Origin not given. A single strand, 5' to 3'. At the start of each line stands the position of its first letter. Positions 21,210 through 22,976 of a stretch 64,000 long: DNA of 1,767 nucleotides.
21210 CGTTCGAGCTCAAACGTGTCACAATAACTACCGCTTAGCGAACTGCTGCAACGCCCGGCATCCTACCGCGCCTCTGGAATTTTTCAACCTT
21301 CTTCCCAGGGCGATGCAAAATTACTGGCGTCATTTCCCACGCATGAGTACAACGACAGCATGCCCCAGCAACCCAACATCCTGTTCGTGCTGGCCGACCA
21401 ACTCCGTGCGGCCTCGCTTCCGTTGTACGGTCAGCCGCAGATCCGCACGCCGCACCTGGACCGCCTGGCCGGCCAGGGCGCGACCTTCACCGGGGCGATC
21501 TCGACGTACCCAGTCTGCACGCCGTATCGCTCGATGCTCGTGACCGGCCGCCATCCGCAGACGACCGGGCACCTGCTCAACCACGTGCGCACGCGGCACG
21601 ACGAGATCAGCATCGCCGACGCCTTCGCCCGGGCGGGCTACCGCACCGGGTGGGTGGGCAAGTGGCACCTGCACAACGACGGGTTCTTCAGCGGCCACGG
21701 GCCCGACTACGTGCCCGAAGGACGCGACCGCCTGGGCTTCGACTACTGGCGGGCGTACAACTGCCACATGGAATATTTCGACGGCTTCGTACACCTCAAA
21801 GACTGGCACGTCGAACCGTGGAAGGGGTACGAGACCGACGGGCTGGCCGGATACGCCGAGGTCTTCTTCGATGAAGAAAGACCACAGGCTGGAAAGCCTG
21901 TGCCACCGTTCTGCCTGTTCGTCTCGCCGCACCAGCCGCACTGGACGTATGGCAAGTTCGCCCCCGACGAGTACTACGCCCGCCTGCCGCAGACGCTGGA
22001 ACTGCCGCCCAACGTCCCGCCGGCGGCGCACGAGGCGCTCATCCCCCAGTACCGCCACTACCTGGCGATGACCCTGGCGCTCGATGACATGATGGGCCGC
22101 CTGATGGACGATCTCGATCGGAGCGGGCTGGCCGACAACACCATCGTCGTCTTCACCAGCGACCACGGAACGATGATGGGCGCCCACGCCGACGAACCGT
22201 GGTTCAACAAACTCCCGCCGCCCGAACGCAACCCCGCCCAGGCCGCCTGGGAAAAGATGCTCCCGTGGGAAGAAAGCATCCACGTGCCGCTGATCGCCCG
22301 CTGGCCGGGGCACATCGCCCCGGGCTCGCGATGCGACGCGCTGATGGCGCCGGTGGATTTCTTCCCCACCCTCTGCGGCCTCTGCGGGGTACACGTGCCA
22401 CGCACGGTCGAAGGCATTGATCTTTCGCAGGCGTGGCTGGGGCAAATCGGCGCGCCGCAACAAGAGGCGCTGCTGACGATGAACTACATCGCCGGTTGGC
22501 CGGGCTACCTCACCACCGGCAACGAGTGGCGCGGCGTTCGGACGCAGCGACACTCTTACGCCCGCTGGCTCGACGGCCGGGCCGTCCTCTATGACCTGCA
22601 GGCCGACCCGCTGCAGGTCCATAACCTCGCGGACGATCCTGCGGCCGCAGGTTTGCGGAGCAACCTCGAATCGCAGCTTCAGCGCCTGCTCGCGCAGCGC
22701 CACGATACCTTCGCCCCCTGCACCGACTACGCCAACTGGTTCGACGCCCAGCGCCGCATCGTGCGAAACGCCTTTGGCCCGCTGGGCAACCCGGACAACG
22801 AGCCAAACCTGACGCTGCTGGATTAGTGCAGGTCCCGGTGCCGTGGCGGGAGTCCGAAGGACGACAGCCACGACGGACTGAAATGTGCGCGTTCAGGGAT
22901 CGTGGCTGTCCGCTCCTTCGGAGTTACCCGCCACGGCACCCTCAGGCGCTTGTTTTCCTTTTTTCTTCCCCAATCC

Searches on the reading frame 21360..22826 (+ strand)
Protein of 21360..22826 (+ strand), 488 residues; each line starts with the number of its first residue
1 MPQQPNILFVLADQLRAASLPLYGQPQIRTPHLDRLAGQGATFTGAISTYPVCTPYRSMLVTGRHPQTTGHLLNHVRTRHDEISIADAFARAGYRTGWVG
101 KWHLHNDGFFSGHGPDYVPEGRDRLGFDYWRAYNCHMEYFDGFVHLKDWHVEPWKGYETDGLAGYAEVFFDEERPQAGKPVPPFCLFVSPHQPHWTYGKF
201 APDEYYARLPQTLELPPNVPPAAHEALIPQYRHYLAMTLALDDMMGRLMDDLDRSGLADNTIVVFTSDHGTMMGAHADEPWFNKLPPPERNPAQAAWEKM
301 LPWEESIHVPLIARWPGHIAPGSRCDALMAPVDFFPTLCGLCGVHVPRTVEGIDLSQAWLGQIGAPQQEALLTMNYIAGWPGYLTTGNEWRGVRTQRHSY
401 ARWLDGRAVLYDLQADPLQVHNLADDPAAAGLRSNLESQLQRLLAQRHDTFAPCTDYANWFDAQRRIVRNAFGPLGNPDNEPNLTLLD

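Call 8: search_protein_families(library=pfam, proteins=[window:21360-22826:+])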
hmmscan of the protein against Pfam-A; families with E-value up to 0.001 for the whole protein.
window:21360-22826:+ (488 aa): 4 families
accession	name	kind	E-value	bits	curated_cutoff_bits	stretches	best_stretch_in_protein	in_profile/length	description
PF00884.28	Sulfatase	-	1.6e-52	179.2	25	1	5-344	1-301/301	Sulfatase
PF16347.10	SGSH_C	-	7.8e-19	68.8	29.3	1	297-444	6-152/154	N-sulphoglucosamine sulphohydrolase, C-terminal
PF01663.27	Phosphodiest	-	1.1e-11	45.4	23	2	236-274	186-224/342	Type I phosphodiesterase / nucleotide pyrophosphatase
PF02995.22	DUF229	-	6.1e-05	22.3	25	1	233-277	305-349/496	Protein of unknown function (DUF229)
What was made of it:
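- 21360..22826 (+): Cys-type (CTPYR) S1 sulfatase gene (488 aa), host of the REP-A monomer. Pfam finds Sulfatase and SGSH_C (call 8).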

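Call 12: find_homologous_proteins(query=window:21360-22826:+)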
Query window:21360-22826:+ (488 aa): 5447 proteins with E <= 0.001 among 8000 candidates; the best 120 are listed.
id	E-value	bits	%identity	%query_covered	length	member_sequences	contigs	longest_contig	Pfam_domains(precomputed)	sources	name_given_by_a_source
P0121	0.0e+0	1182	100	100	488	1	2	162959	PF01663.28,PF16347.11,PF00884.29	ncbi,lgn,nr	ncbi:MAG: sulfatase [Planctomycetaceae bacterium]|nr:sulfatase [Planctomycetaceae bacterium]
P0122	1.0e-297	1006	86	100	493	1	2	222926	PF01663.28,PF16347.11,PF00884.29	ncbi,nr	ncbi:MAG: sulfatase [Planctomycetaceae bacterium]|nr:sulfatase [Planctomycetaceae bacterium]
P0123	1.4e-241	821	71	100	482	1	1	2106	PF01663.28,PF16347.11,PF00884.29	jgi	-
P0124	1.0e-226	772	68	99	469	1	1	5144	PF01663.28,PF16347.11,PF00884.29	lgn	-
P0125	1.3e-205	702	64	100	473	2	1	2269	PF01663.28,PF16347.11,PF00884.29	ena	-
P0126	4.7e-196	671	60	99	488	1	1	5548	PF01663.28,PF16347.11,PF00884.29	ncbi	-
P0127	5.7e-196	670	61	100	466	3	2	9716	PF01663.28,PF16347.11,PF00884.29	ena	-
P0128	2.6e-193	662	62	100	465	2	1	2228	PF01663.28,PF16347.11,PF00884.29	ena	-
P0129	2.8e-193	662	61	100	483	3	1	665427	PF01663.28,PF16347.11,PF00884.29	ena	-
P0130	9.7e-193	660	59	100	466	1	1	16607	PF01663.28,PF16347.11,PF00884.29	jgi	jgi:arylsulfatase A-like enzyme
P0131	3.0e-192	658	60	100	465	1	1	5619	PF01663.28,PF16347.11,PF00884.29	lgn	-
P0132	1.3e-191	656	60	99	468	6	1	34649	PF01663.28,PF16347.11,PF00884.29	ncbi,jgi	-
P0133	6.0e-191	654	61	100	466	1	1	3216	PF01663.28,PF16347.11,PF00884.29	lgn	-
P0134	8.5e-191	653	60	100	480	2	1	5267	PF01663.28,PF16347.11,PF00884.29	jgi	-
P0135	1.4e-190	653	60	100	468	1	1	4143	PF01663.28,PF16347.11,PF00884.29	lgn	-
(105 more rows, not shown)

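Call 54: predict_structure(alignment_id=A4)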
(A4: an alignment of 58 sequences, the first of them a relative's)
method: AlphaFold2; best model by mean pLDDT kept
length: 488 residues; sequences in the alignment: 58
mean_pLDDT: 91.3   pTM: 0.94
mean pLDDT of the five models: 91.3, 91.1, 90.3, 85.2, 82.7
residues with pLDDT >= 90: 360; 70-90: 93; 50-70: 34; < 50: 1
segments of 3 or more residues with pLDDT < 50: none
pLDDT, mean of each block of 10 residues (from residue 1): 84 96 96 99 98 93 96 87 95 96 70 65 85 81 87 92 95 73 95 90 98 92 91 98 99 94 98 82 64 80 95 98 97 98 96 98 95 90 88 98 95 95 97 98 96 94 92 92 90
secondary structure, 60 per line:
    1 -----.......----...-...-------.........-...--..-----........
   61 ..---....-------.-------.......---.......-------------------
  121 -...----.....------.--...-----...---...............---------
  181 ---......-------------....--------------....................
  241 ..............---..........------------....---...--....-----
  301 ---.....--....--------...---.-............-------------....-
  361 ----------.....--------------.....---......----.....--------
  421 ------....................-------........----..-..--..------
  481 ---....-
elements in order: E6-12 H31-39 E41-43 H53-62 H66-69 H85-91 E95-101 E129-133 E143-145 E151-153 H158-171 E184-189 H203-206 H221-254 E261-267 H280-283 H292-295 H304-307 E311-314 E323-325 H331-342 H356-359 E371-375 E390-394 E398-403 E408-412 H427-446 H454-460 H484-487
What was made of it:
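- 21883..21907 (-): Single REP-A unit inside the sulfatase CDS, an exact match to the consensus. The CDS strand reads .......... The insert lies in coil between helix 158-171 and strand 184-189, where block pLDDT is 73 (call 54).
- The sulfatase insert lies in coil between a helix and a strand (call 54).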

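Call 61: fold_search(model_id=the predicted structure, library=pdb)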
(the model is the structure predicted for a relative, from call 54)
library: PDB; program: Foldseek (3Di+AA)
matches with E <= 10: 595; with E <= 0.001: 451
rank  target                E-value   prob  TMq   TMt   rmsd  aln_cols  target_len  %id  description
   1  6j66_A                8.3e-36  1.00  0.77  0.79   4.0       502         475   27  Chondroitin sulfate/dermatan sulfate endolytic 4-O-sulfatase (released 2019-07-10)
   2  6j66_B                1.1e-35  1.00  0.77  0.79   4.0       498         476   27  Chondroitin sulfate/dermatan sulfate endolytic 4-O-sulfatase (released 2019-07-10)
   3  2qzu                  3.3e-35  1.00  0.77  0.80   3.8       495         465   27  Crystal structure of the putative sulfatase yidJ from Bacteroides fragilis. Northeast Structural Genomics Consortium tar (released 2007-09-04)
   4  6s21_A                1.1e-33  1.00  0.78  0.79   3.4       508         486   25  Metabolism of multiple glycosaminoglycans by bacteroides thetaiotaomicron is orchestrated by a versatile core genetic  (released 2020-02-05)
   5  8di0_C                4.2e-33  1.00  0.75  0.79   4.0       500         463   25  Bfo2290: Tannerella forsythia chondroitin sulfate A sulfatase (released 2022-08-17)
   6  6s21_B                1.7e-32  1.00  0.77  0.78   5.3       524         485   24  Metabolism of multiple glycosaminoglycans by bacteroides thetaiotaomicron is orchestrated by a versatile core genetic  (released 2020-02-05)
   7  5g2v                  2.5e-32  1.00  0.75  0.74   5.0       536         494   24  Structure of BT4656 in complex with its substrate D-Glucosamine-2-N, 6-O-disulfate. (released 2017-05-24)
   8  7p24                  3.3e-32  1.00  0.74  0.73   4.2       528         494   23  Sulfated host glycan recognition by carbohydrate sulfatases of the human gut microbiota (BT3177_S1_11) (released 2022-06-29)
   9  8di0_A                4.0e-32  1.00  0.74  0.82   3.1       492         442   25  Bfo2290: Tannerella forsythia chondroitin sulfate A sulfatase (released 2022-08-17)
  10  7ebp_A                1.1e-31  1.00  0.73  0.68   4.8       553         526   21  The structural analysis of A.Muciniphila sulfatase (released 2022-03-30)
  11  9fo1                  3.1e-31  1.00  0.70  0.75   8.2       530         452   25  Family S1_16 sulfatase from metagenomic dataset AMOR (released 2025-01-22)
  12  7ebq                  4.0e-31  1.00  0.71  0.66   7.7       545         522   22  The structural analysis of A.Muciniphila sulfatase (released 2022-03-16)
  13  8di0_B                6.4e-31  1.00  0.74  0.84   3.3       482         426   25  Bfo2290: Tannerella forsythia chondroitin sulfate A sulfatase (released 2022-08-17)
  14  9ihk_A                2.2e-30  1.00  0.73  0.72   4.1       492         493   24  Crystal structure of carrageenan sulfatase Bt3731_S1_30A from human gut bacterium Bacteroides thetaiotaomicron VPI-373 (released 2025-11-05)
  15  7lha_A                6.4e-30  1.00  0.75  0.73   3.7       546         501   20  Structure of the Exo-L-galactose-6-sulfatase BuS1_11 from Bacteroides uniformis (released 2022-02-09)
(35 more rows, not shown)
